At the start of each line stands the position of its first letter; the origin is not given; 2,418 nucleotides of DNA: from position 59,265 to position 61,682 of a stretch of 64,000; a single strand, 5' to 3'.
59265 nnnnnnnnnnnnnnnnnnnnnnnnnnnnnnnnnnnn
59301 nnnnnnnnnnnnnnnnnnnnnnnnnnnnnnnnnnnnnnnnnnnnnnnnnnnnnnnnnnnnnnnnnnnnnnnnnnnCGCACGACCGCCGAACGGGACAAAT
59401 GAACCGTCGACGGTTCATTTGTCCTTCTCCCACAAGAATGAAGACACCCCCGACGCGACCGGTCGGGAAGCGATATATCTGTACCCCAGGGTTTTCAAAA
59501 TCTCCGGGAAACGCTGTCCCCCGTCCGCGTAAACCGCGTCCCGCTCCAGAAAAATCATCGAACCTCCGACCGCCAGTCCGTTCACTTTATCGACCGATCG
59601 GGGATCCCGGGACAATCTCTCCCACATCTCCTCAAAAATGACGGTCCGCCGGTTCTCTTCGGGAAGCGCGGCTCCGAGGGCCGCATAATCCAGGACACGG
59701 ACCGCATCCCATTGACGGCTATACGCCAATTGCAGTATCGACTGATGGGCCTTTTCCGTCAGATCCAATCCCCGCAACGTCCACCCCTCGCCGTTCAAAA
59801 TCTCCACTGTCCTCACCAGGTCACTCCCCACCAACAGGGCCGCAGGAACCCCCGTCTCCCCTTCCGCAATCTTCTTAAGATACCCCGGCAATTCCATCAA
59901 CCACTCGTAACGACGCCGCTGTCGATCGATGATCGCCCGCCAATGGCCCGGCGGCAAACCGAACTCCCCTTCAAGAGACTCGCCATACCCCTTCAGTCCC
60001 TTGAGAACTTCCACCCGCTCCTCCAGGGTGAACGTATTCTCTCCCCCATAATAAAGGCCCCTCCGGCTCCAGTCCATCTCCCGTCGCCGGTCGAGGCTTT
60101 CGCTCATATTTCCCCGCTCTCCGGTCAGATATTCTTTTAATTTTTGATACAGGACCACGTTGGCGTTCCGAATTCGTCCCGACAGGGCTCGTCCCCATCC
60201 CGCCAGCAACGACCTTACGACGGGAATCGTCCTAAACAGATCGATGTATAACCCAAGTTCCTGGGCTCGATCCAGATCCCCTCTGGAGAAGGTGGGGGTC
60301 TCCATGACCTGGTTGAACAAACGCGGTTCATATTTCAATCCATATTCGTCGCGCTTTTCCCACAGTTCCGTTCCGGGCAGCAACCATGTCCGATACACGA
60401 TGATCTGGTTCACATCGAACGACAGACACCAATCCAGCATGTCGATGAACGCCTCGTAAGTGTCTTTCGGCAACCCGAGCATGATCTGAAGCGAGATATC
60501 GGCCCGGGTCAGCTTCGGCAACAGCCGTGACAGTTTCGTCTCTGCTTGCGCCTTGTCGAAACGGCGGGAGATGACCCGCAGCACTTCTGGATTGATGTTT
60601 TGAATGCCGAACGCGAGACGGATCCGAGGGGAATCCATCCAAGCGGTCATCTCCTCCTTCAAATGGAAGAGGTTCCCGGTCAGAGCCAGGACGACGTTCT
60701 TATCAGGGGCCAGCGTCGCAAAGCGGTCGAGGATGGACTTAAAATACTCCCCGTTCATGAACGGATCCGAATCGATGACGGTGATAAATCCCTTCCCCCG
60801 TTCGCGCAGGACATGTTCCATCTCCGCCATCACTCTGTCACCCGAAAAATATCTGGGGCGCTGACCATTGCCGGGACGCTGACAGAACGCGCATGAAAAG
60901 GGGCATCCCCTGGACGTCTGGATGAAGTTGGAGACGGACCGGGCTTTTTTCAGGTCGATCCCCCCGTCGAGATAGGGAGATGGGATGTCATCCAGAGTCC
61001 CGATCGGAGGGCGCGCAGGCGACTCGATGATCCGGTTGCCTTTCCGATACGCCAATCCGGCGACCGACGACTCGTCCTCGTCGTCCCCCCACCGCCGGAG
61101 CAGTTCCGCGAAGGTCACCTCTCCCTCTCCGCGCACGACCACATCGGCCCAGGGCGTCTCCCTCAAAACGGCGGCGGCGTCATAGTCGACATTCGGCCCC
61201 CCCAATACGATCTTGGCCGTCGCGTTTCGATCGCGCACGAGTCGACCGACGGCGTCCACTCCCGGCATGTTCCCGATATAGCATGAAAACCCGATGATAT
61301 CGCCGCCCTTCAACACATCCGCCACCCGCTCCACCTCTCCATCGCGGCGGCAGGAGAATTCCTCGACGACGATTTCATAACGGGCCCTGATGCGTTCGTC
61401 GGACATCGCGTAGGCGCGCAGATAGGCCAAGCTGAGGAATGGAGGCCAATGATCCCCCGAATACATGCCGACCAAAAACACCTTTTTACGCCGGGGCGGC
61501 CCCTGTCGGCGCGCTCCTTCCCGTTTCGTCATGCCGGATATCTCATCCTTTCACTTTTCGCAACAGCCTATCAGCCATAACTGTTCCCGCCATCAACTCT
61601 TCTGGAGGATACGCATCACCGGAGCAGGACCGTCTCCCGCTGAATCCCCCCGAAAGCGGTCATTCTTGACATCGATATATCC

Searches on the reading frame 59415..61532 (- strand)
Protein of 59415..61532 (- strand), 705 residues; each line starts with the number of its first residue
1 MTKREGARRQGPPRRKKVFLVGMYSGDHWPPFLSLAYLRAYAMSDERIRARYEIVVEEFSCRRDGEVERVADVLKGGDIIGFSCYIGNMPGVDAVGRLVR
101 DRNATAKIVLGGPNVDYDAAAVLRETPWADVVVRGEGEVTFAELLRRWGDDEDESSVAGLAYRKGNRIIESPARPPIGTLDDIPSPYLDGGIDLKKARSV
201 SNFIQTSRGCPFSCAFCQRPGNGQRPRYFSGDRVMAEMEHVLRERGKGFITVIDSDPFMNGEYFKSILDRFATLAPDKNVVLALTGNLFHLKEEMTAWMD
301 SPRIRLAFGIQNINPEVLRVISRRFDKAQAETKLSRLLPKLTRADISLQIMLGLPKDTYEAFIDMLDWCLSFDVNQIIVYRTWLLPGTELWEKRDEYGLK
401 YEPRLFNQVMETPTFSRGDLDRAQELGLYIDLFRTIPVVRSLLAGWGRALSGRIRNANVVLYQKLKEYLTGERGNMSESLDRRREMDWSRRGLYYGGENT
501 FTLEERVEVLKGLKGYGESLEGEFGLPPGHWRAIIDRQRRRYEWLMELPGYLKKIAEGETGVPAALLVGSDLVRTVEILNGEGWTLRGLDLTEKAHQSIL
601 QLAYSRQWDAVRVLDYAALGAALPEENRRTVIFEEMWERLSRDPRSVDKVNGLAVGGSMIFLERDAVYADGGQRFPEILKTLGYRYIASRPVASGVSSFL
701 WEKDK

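Call 4: search_protein_families(library=pfam, proteins=[window:59415-61532:-], max_evalue=1)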
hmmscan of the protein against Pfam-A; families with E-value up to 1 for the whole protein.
window:59415-61532:- (705 aa): 3 families
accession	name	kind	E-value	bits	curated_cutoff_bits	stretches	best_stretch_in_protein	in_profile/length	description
PF04055.27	Radical_SAM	-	1.3e-14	55.1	29.5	1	205-369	2-166/166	Radical SAM superfamily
PF02310.24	B12-binding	-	1.3e-13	51.3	32.1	1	53-145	30-121/121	B12 binding domain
PF13353.11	Fer4_12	-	0.058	14.1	22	1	208-290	13-95/137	4Fe-4S single cluster domain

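Call 5: search_protein_families(library=ncbifam, proteins=[window:59415-61532:-], max_evalue=1)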
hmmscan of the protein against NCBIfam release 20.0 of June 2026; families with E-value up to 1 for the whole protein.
window:59415-61532:- (705 aa): 34 families (the best 25 are shown)
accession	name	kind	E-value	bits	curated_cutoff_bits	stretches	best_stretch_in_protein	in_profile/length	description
NF033712.0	B12_rSAM_KedN5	subfamily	2.1e-47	161.7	700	1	33-442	18-442/624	KedN5 family methylcobalamin-dependent radical SAM C-methyltransferase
TIGR02026.1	BchE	equivalog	1.6e-30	106.4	481.35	1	78-392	65-385/497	magnesium-protoporphyrin IX monomethyl ester anaerobic oxidative cyclase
TIGR03975.1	rSAM_ocin_1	subfamily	4e-27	95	281.85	1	77-368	129-426/606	RiPP maturation radical SAM C-methyltransferase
TIGR04014.1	B12_SAM_MJ_0865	equivalog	1e-18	67.3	360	1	95-282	57-248/434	methyl-coenzyme M reductase glutamine C-methyltransferase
TIGR04013.1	B12_SAM_MJ_1487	hypoth_equivalog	4.1e-18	65.4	251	1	59-259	27-209/382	TIGR04013 family B12-binding domain/radical SAM domain-containing protein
TIGR04367.1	HpnR_B12_rSAM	equivalog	9.7e-17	60.6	650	1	50-406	35-385/490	hopanoid C-3 methylase HpnR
TIGR03471.1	HpnJ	equivalog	1.8e-15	56.8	577.6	1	95-399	87-392/472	hopanoid biosynthesis associated radical SAM protein HpnJ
TIGR04479.1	bcpD_PhpK_rSAM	subfamily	3.6e-15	55.3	600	1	81-400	117-437/504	PhpK family radical SAM P-methyltransferase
NF050148.1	rSAM_ApyD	equivalog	1.3e-14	53.6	750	1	76-335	74-331/645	RiPP biosynthesis radical SAM protein ApyD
NF038361.1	rSAM_Sden_1168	equivalog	1.6e-12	46.8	575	1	79-406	143-486/560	Sden_1168 family B12-binding radical SAM P-methyltransferase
TIGR04072.2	rSAM_ladder_B12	equivalog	3.1e-10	39.3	360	1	98-255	92-235/443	lipid biosynthesis B12-binding/radical SAM protein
TIGR04107.1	rSAM_HutW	equivalog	1e-09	37.7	400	1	274-396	124-244/419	heme anaerobic degradation radical SAM methyltransferase ChuW/HutW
TIGR04190.1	B12_SAM_Ta0216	equivalog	7e-09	34.8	500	1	94-372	98-394/554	TIGR04190 family B12-binding domain/radical SAM domain protein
TIGR04295.1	B12_rSAM_oligo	hypoth_equivalog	1.4e-08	33.9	400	1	103-267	99-265/422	TIGR04295 family B12-binding domain-containing radical SAM protein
TIGR00089.1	TIGR00089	subfamily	1.8e-08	33.6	251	1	195-379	134-325/429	MiaB/RimO family radical SAM methylthiotransferase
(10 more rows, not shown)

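Call 57: search_solved_structures(query=window:59415-61532:-, max_evalue=1)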
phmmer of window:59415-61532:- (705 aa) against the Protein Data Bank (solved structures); distinct sequences matched with E-value up to 1: 9.
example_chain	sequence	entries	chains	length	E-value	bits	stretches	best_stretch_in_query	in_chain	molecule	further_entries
7kdx_A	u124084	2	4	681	6.6e-36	126.9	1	14-472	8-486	Methyltransferase TokK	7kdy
9n1b_A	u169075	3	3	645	8.1e-23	83.6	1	33-401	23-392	Radical SAM protein | Radical SAM enzyme CysS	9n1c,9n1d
9ccb_A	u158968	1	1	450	7.8e-09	37.4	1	108-241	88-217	Radical SAM core domain-containing protein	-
6fd2_B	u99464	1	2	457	9.6e-06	27.2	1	197-425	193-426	Putative apramycin biosynthetic oxidoreductase 4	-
5ul2_A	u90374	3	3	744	3.5e-05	25.4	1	125-249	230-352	OxsB protein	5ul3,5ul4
2qgq_A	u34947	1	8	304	0.00017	23.1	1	203-370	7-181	Protein TM_1862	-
4jc0_A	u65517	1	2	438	0.00022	22.7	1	202-370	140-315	Ribosomal protein S12 methylthiotransferase RimO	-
1olt_A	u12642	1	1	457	0.24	12.7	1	305-386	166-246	OXYGEN-INDEPENDENT COPROPORPHYRINOGEN III OXIDASE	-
4otn_A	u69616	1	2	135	0.36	12.1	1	311-370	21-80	Eukaryotic translation initiation factor 2-alpha kinase 4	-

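Call 89: search_protein_families(library=padloc, proteins=[window:59415-61532:-], max_evalue=0.001)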
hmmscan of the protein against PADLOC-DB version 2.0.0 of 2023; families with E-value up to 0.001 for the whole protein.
window:59415-61532:- (705 aa): 1 family
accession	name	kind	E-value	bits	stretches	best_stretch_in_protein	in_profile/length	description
PDLC04689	PDC-M51A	-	6.4e-43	145.1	1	70-426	64-407/420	-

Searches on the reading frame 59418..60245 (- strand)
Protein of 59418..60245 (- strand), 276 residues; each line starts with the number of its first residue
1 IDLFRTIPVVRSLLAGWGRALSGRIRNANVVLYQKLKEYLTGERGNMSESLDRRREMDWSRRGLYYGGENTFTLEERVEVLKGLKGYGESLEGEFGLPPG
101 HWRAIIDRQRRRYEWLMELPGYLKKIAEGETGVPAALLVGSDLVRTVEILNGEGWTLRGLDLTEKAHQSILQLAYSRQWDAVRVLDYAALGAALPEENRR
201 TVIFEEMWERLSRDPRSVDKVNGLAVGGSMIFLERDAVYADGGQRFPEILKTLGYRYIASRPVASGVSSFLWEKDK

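Call 98: predict_structure(alignment_id=A4)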
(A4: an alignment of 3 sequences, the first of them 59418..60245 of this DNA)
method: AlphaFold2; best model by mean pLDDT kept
length: 276 residues; sequences in the alignment: 3
mean_pLDDT: 53.4   pTM: 0.51
mean pLDDT of the five models: 53.4, 52.5, 49.4, 47.7, 46.8
residues with pLDDT >= 90: 0; 70-90: 48; 50-70: 102; < 50: 126
segments of 3 or more residues with pLDDT < 50: 1-6, 44-70, 135-139, 158-164, 166-168, 175-177, 179-231, 233-244, 261-268
pLDDT, mean of each block of 10 residues (from residue 1): 49 72 68 66 47 36 35 68 78 75 66 72 71 51 62 59 49 49 33 32 36 34 38 43 48 57 46 54
secondary structure, 60 per line:
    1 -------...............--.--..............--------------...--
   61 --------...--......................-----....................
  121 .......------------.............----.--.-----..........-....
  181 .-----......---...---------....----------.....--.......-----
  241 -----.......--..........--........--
elements in order: H8-21 H28-41 H74-95 H101-127 H140-152 H166-175 H177-181 H187-192 H208-211 E222-226 E229-235 H246-252 E255-264 E267-274
